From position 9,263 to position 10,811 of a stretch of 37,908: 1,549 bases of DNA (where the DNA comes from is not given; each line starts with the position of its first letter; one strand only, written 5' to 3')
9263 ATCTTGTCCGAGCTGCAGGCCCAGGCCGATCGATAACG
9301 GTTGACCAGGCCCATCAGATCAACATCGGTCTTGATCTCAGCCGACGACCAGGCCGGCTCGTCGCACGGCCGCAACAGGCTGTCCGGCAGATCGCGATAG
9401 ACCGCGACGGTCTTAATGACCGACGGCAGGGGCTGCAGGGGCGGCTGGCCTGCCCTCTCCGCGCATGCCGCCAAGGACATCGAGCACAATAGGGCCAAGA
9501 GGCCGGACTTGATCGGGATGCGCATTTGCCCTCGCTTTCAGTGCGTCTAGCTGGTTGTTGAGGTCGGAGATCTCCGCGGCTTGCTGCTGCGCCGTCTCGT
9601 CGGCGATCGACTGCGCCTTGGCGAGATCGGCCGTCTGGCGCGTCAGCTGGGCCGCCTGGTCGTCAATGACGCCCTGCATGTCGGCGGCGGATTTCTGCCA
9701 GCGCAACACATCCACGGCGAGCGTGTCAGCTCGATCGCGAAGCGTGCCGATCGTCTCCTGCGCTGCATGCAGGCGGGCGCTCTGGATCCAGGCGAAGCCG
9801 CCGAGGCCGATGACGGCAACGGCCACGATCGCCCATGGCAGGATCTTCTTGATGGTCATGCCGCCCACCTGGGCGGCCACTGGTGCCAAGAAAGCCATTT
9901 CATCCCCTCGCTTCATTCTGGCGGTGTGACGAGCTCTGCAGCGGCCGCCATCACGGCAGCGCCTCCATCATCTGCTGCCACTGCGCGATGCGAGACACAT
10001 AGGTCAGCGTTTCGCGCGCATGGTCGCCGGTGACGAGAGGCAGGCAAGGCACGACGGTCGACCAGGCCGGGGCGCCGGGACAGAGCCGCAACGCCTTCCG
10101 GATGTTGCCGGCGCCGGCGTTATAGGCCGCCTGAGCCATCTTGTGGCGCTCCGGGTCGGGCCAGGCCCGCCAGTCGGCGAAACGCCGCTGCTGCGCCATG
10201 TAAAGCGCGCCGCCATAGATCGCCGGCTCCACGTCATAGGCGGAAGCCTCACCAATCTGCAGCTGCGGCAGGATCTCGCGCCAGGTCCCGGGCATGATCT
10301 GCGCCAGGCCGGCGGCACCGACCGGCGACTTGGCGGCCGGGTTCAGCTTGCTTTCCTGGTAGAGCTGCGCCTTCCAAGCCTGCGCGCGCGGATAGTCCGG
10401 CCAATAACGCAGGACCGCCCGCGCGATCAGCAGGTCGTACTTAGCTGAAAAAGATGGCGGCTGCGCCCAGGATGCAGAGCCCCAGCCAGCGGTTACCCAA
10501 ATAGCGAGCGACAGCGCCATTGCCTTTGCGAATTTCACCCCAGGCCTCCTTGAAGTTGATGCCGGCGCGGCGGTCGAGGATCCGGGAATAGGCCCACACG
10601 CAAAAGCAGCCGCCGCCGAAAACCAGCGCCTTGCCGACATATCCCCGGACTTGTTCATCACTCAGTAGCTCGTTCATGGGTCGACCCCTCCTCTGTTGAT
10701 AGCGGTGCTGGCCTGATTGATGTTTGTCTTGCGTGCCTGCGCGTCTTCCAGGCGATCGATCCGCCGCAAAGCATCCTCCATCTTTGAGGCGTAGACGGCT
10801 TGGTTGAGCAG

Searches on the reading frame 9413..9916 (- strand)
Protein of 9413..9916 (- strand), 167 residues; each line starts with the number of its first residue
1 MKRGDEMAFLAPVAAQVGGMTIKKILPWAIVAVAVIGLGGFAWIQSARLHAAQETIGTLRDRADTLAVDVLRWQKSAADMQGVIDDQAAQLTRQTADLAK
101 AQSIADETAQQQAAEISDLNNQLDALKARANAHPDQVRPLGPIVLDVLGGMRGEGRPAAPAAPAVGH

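Call 14: search_protein_families(library=phrogs, proteins=[window:9413-9916:-], max_evalue=0.001)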
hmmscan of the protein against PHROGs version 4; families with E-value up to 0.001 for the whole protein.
window:9413-9916:- (167 aa): 1 family
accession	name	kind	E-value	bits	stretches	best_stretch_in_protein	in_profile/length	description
phrog_739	-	lysis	5e-05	24.5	0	26-111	6-91/122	Rz-like spanin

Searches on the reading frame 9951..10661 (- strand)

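Call 14: search_protein_families(library=phrogs, proteins=[window:9951-10661:-], max_evalue=0.001)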
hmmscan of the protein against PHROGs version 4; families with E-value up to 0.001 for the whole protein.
window:9951-10661:- (236 aa): 9 families
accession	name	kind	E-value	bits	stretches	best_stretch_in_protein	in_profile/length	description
phrog_669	-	lysis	5.1e-29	101.3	1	61-232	906-1056/1946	endolysin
phrog_14342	-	tail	7.5e-13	49.8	1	99-228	162-271/272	lytic tail fiber protein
phrog_2013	-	tail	6.6e-11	42.7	1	97-232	487-593/657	lytic tail protein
phrog_342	-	head and packaging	4.5e-09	35.9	1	95-186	32-115/1235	internal virion protein with endolysin domain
phrog_28014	-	unknown function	6.7e-09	36.7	1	99-190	55-135/224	-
phrog_21143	-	tail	1.8e-08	34.3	1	100-192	26-106/576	lytic tail fiber protein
phrog_13449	-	other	6.2e-07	30.1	1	102-187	31-102/269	transglycosylase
phrog_28504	-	tail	1.3e-06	28.5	1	98-206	253-347/597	lytic tail fiber protein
phrog_10475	-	lysis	7.4e-06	25.9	1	106-227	303-398/700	endolysin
